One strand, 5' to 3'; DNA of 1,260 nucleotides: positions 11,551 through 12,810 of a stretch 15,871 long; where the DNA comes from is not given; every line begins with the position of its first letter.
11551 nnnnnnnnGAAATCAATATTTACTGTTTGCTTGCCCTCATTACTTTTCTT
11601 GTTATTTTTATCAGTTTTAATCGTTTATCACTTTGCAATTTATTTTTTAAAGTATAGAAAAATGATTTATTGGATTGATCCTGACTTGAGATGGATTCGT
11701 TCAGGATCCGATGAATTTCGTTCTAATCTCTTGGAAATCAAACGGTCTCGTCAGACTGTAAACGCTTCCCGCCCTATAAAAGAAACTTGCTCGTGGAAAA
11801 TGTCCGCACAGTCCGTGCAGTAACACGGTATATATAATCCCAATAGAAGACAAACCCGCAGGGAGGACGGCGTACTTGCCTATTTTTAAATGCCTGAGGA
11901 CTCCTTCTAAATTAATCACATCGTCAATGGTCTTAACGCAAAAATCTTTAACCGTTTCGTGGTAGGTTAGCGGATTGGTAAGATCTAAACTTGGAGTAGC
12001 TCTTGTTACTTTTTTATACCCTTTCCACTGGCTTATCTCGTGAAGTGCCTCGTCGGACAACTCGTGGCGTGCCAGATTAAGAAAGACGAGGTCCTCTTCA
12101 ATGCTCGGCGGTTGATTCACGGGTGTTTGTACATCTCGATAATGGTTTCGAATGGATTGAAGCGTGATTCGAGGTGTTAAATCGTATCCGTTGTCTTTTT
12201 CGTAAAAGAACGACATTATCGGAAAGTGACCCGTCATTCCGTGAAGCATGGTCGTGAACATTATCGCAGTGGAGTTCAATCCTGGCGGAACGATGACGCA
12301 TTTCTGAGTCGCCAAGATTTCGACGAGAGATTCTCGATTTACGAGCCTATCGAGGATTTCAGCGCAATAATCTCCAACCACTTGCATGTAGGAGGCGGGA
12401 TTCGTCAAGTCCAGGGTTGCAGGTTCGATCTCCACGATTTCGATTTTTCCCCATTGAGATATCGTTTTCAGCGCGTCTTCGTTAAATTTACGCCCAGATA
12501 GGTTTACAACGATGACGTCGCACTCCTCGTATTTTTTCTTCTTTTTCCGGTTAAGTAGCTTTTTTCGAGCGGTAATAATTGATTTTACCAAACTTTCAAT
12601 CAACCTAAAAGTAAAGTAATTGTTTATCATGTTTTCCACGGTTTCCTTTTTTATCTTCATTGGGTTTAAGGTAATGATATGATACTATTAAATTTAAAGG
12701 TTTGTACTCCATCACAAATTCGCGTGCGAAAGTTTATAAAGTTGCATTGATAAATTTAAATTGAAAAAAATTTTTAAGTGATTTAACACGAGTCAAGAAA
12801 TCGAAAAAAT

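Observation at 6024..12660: Unusually dense cOA-signalling hub: four CARF proteins plus two ring-nuclease-type genes, with no Cas10 in view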

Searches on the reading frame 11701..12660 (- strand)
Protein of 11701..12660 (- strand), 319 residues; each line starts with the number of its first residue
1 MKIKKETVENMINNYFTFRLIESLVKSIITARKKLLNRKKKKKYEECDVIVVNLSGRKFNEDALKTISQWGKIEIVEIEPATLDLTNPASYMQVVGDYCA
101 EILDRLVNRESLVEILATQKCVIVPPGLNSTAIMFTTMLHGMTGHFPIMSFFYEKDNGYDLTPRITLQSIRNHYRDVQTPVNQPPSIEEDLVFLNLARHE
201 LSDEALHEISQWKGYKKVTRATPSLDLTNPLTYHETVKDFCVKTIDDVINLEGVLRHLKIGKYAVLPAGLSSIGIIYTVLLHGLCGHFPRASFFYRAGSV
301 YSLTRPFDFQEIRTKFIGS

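Call 4: search_protein_families(library=pfam, proteins=[window:11701-12660:-], max_evalue=0.1)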
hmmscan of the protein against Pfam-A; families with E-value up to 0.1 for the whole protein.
window:11701-12660:- (319 aa): 1 family
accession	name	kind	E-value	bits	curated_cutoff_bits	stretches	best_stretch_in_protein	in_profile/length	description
PF14806.11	Coatomer_b_Cpla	-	0.064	13.7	32.7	0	9-68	38-98/128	Coatomer beta subunit appendage platform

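Call 5: search_protein_families(library=ncbifam, proteins=[window:11701-12660:-], max_evalue=0.1)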
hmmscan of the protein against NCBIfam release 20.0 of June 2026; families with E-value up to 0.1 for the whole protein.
window:11701-12660:- (319 aa): 2 families
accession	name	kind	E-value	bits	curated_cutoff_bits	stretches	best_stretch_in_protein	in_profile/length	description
NF040560.1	CAS_Csx15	equivalog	2.8e-16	59.9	35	2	110-175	52-122/125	CRISPR-associated protein Csx15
TIGR02903.1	spore_lon_C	equivalog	0.043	12.3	678.8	1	6-100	71-162/615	Lon family ATP-dependent protease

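Call 6: search_protein_families(library=padloc, proteins=[window:11701-12660:-], max_evalue=0.01)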
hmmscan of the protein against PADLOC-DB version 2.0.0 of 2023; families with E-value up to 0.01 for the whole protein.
window:11701-12660:- (319 aa): 1 family
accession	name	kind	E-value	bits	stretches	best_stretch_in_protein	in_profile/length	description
PDLC01376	Csx15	-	1.7e-10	38.9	1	118-176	37-99/101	"CAS-I,CAS-III; associated"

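Call 19: search_solved_structures(query=window:11701-12660:-, max_evalue=1, show_alignments=3)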
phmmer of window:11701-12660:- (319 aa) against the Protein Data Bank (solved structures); distinct sequences matched with E-value up to 1: 1.
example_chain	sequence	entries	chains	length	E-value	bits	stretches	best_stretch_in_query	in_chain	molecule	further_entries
9tet_A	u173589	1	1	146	9.2e-05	24.8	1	117-160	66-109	CRISPR-associated Csx15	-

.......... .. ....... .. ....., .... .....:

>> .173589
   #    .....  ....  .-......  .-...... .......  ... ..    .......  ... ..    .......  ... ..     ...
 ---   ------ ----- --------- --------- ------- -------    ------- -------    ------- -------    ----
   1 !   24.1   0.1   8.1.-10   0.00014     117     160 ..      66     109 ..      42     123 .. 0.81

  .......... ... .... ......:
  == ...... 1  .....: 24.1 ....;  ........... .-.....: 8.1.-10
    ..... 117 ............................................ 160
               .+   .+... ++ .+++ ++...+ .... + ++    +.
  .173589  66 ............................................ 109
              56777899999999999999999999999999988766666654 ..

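Call 36: find_homologous_proteins(query=window:11701-12660:-)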
Query window:11701-12660:- (319 aa): 10 proteins with E <= 0.001 among 1363 candidates.
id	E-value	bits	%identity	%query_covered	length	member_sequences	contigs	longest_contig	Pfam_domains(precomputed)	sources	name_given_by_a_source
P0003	3.3e-212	721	100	100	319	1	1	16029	-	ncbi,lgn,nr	ncbi:MAG: hypothetical protein JW891_02720 [Candidatus Lokiarchaeota archaeon]|nr:hypothetical prote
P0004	1.8e-66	242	37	98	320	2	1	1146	-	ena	-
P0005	7.1e-62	227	34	91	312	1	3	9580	-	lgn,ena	-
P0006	7.9e-62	227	37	92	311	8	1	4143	-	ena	-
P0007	1.4e-61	226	37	91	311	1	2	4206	-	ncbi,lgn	-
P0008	1.5e-61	226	37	85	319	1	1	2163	-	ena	-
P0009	5.7e-60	221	34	94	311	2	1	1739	-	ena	-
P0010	8.9e-60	220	37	85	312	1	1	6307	-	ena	-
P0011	9.4e-60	220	36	85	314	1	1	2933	-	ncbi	-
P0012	3.4e-58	215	35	85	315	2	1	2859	-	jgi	jgi:hypothetical protein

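Call 37: find_encoding_contigs(protein=P0005, flank=10000, max_places=4)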
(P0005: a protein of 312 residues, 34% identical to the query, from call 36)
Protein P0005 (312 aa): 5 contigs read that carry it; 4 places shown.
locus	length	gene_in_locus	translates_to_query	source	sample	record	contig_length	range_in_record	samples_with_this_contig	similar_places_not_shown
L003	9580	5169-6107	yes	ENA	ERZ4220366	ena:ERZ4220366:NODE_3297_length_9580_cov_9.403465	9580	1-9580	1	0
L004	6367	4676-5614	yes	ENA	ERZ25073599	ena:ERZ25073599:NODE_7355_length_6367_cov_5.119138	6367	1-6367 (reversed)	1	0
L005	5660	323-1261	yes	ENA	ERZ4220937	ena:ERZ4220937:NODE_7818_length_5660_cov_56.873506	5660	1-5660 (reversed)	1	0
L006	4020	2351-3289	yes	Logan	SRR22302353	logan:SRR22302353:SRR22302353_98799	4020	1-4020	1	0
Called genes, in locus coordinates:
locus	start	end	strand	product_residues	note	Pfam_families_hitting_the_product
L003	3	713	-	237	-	?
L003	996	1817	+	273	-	-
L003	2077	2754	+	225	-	PF00025:Arf (faint)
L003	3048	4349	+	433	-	PF00025:Arf, PF00071:Ras, PF08477:Roc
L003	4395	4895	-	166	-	-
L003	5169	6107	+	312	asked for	-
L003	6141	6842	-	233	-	-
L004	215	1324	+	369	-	-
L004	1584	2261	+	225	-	PF00025:Arf (faint)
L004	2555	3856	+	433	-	PF00025:Arf, PF00071:Ras, PF08477:Roc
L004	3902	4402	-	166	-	-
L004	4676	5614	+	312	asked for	-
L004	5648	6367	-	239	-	?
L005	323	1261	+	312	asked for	-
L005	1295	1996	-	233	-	-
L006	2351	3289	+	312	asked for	-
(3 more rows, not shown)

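Call 38: find_encoding_contigs(protein=P0010, flank=10000, max_places=4)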
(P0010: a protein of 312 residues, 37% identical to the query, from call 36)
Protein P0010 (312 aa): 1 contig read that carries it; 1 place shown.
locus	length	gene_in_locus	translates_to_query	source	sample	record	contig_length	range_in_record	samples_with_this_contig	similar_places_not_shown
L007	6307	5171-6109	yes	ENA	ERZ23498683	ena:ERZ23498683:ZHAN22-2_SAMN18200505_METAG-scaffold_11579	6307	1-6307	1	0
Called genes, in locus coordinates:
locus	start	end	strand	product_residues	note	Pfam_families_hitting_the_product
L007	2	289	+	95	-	?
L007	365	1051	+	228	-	PF14622:Ribonucleas_3_3 (weak), PF00636:Ribonuclease_3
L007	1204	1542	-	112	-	-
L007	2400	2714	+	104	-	PF08704:GCD14 (weak), PF13847:Methyltransf_31 (weak)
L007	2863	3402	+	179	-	-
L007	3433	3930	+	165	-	-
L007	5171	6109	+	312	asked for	-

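Call 86: predict_structure(alignment_id=A3)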
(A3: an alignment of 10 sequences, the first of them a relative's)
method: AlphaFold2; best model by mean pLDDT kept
length: 319 residues; sequences in the alignment: 10
mean_pLDDT: 81.1   pTM: 0.84
mean pLDDT of the five models: 81.1, 78.7, 78.4, 75.7, 74.6
residues with pLDDT >= 90: 93; 70-90: 174; 50-70: 33; < 50: 19
segments of 3 or more residues with pLDDT < 50: 1-15, 41-43
pLDDT, mean of each block of 10 residues (from residue 1): 36 51 77 67 63 90 91 85 84 90 81 72 89 92 90 87 92 76 55 83 85 80 84 94 89 85 86 93 91 86 88 82
secondary structure, 60 per line:
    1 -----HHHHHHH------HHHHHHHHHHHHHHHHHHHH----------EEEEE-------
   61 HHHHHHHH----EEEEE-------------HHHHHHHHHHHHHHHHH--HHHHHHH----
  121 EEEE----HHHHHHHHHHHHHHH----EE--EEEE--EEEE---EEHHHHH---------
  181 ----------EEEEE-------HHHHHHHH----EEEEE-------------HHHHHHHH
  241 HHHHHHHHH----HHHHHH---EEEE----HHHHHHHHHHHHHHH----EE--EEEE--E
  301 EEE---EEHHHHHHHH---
elements in order: H6-12 H19-38 E49-53 H61-68 E73-77 H91-107 H110-116 E121-124 H129-143 E152-155 E158-161 H167-171 E191-195 H203-210 E215-219 H233-249 H254-259 E263-266 H271-285 E294-297 E300-303 H309-316

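Call 88: fold_search(model_id=the predicted structure, library=pdb)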
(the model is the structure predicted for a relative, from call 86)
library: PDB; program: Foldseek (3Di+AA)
matches with E <= 10: 924; with E <= 0.001: 24
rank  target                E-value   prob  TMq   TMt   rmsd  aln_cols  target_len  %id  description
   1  8tl0_L                2.9e-05  1.00  0.41  0.47   7.2       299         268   13  Structure of activated SAVED-CHAT filament (released 2024-03-06)
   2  8fmh_E                6.1e-05  1.00  0.45  0.40   8.5       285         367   13  Structure of CBASS Cap5 from Pseudomonas syringae as an activated tetramer with the cyclic dinucleotide 3'2'-c-dGAMP l (released 2024-02-07)
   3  7qqk_A                1.5e-04  0.99  0.33  0.27   9.4       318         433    8  TIR-SAVED effector bound to cA3 (released 2022-06-15)
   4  9dih_B                1.9e-04  1.00  0.42  0.37   8.4       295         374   12  CBASS Pseudomonas syringae Cap5 tetramer with DNA duplex and 3'2'-c-diAMP cyclic dinucleotide ligand (released 2025-06-18)
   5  9wq2_A                1.9e-04  1.00  0.40  0.35   7.9       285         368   11  Structure of 3TM-SAVED dimer bound to 2'3'-cGAMP (released 2026-04-01)
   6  8fmf_B                1.9e-04  1.00  0.39  0.37   8.7       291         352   12  Structure of CBASS Cap5 from Pseudomonas syringae as an activated tetramer with the cyclic dinucleotide 3'2'-c-diAMP l (released 2024-02-07)
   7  9wq3_G                2.0e-04  1.00  0.41  0.40   8.4       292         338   11  Structure of 3TM-SAVED Filament bound to 2'3'-cGAMP (released 2026-04-01)
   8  9om7_C                2.4e-04  1.00  0.40  0.46   9.0       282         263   13  BtCap14 SAVED domain + 2',3'-cGAMP (released 2026-04-01)
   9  8fmf_D                2.7e-04  1.00  0.43  0.39   8.1       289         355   12  Structure of CBASS Cap5 from Pseudomonas syringae as an activated tetramer with the cyclic dinucleotide 3'2'-c-diAMP l (released 2024-02-07)
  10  8fmh_D                2.8e-04  1.00  0.42  0.38   8.2       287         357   12  Structure of CBASS Cap5 from Pseudomonas syringae as an activated tetramer with the cyclic dinucleotide 3'2'-c-dGAMP l (released 2024-02-07)
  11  9r8s_B                3.6e-04  1.00  0.41  0.52   7.5       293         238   12  A viral SAVED protein with ring nuclease activity subverts type III CRISPR defence (released 2025-07-02)
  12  9r8s_A                3.8e-04  1.00  0.42  0.53   6.7       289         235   10  A viral SAVED protein with ring nuclease activity subverts type III CRISPR defence (released 2025-07-02)
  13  9nlg_D                4.2e-04  1.00  0.43  0.40   8.0       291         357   13  CBASS Pseudomonas syringae Cap5 tetramer with 3'2'-c-GAMP cyclic dinucleotide ligand (His56Ala mutant without Mg2+ ion (released 2025-06-18)
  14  6wam_E                4.2e-04  1.00  0.37  0.30   8.8       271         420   12  Structure of Acinetobacter baumannii Cap4 SAVED/CARF-domain containing receptor (released 2020-06-17)
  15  8fmg_H                5.0e-04  1.00  0.43  0.40   8.3       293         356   12  Structure of CBASS Cap5 from Pseudomonas syringae as an activated tetramer with the cyclic dinucleotide 3'2'-c-diAMP l (released 2024-02-07)
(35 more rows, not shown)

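Call 114: fold_search(model_id=the predicted structure, library=viral)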
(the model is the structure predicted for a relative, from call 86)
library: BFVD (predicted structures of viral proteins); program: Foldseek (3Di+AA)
matches with E <= 10: 345; with E <= 0.001: 1
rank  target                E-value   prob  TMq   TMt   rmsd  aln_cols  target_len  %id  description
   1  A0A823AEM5            9.7e-06  1.00  0.45  0.57   6.8       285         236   11  (no name in the UniProt tables at hand)
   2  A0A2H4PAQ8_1          3.5e-02  0.15  0.17  0.08  21.1       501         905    8  (no name in the UniProt tables at hand)
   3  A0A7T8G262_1          8.2e-02  0.08  0.12  0.05  20.7       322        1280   10  Replicase large subunit [Soybean thrips virga-like virus 1]
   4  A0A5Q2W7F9            1.0e-01  0.57  0.20  0.43   6.2       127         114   13  (no name in the UniProt tables at hand)
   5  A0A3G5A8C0            1.1e-01  0.06  0.13  0.11  15.8       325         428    7  Glycosyltransferase family 1 protein [Hyperionvirus sp.]
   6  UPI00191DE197         1.2e-01  0.05  0.12  0.09  25.9       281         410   11  (no name look-up for this kind of identifier)
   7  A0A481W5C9            2.0e-01  0.04  0.13  0.10  21.3       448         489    9  Uncharacterized protein [Fusobacterium phage Fnu1]
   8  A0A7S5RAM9            2.4e-01  0.07  0.17  0.11  17.0       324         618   10  (no name in the UniProt tables at hand)
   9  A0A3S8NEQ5            2.9e-01  0.06  0.17  0.18  14.0       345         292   10  Putative glycosyltransferase [Sulfolobales Beppu filamentous phage 1]
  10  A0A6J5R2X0            3.4e-01  0.06  0.17  0.12  15.7       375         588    9  Archaeal primase DnaG/twinkle, TOPRIM domain [uncultured Caudovirales phage]
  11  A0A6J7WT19            3.8e-01  0.05  0.16  0.14  17.6       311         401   11  RfaG Glycosyltransferase [uncultured Caudovirales phage]
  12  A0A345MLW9            4.0e-01  0.38  0.21  0.47   6.0       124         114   15  (no name in the UniProt tables at hand)
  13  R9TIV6                4.0e-01  0.02  0.12  0.12  18.1       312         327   11  Uncharacterized protein [Vibrio phage nt-1]
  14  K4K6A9                4.5e-01  0.16  0.18  0.33   7.6       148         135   13  Uncharacterized protein [Caulobacter phage CcrColossus]
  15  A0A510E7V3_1          4.5e-01  0.10  0.16  0.06  11.4       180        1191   10  (no name in the UniProt tables at hand)
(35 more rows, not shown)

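Call 120: search_protein_families(library=padloc, proteins=[L003:4395-4895:-], max_evalue=0.00001)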
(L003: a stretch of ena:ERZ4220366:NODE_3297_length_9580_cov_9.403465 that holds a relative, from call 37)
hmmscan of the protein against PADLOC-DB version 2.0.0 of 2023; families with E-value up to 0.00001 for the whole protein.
L003:4395-4895:- (166 aa): 0 families
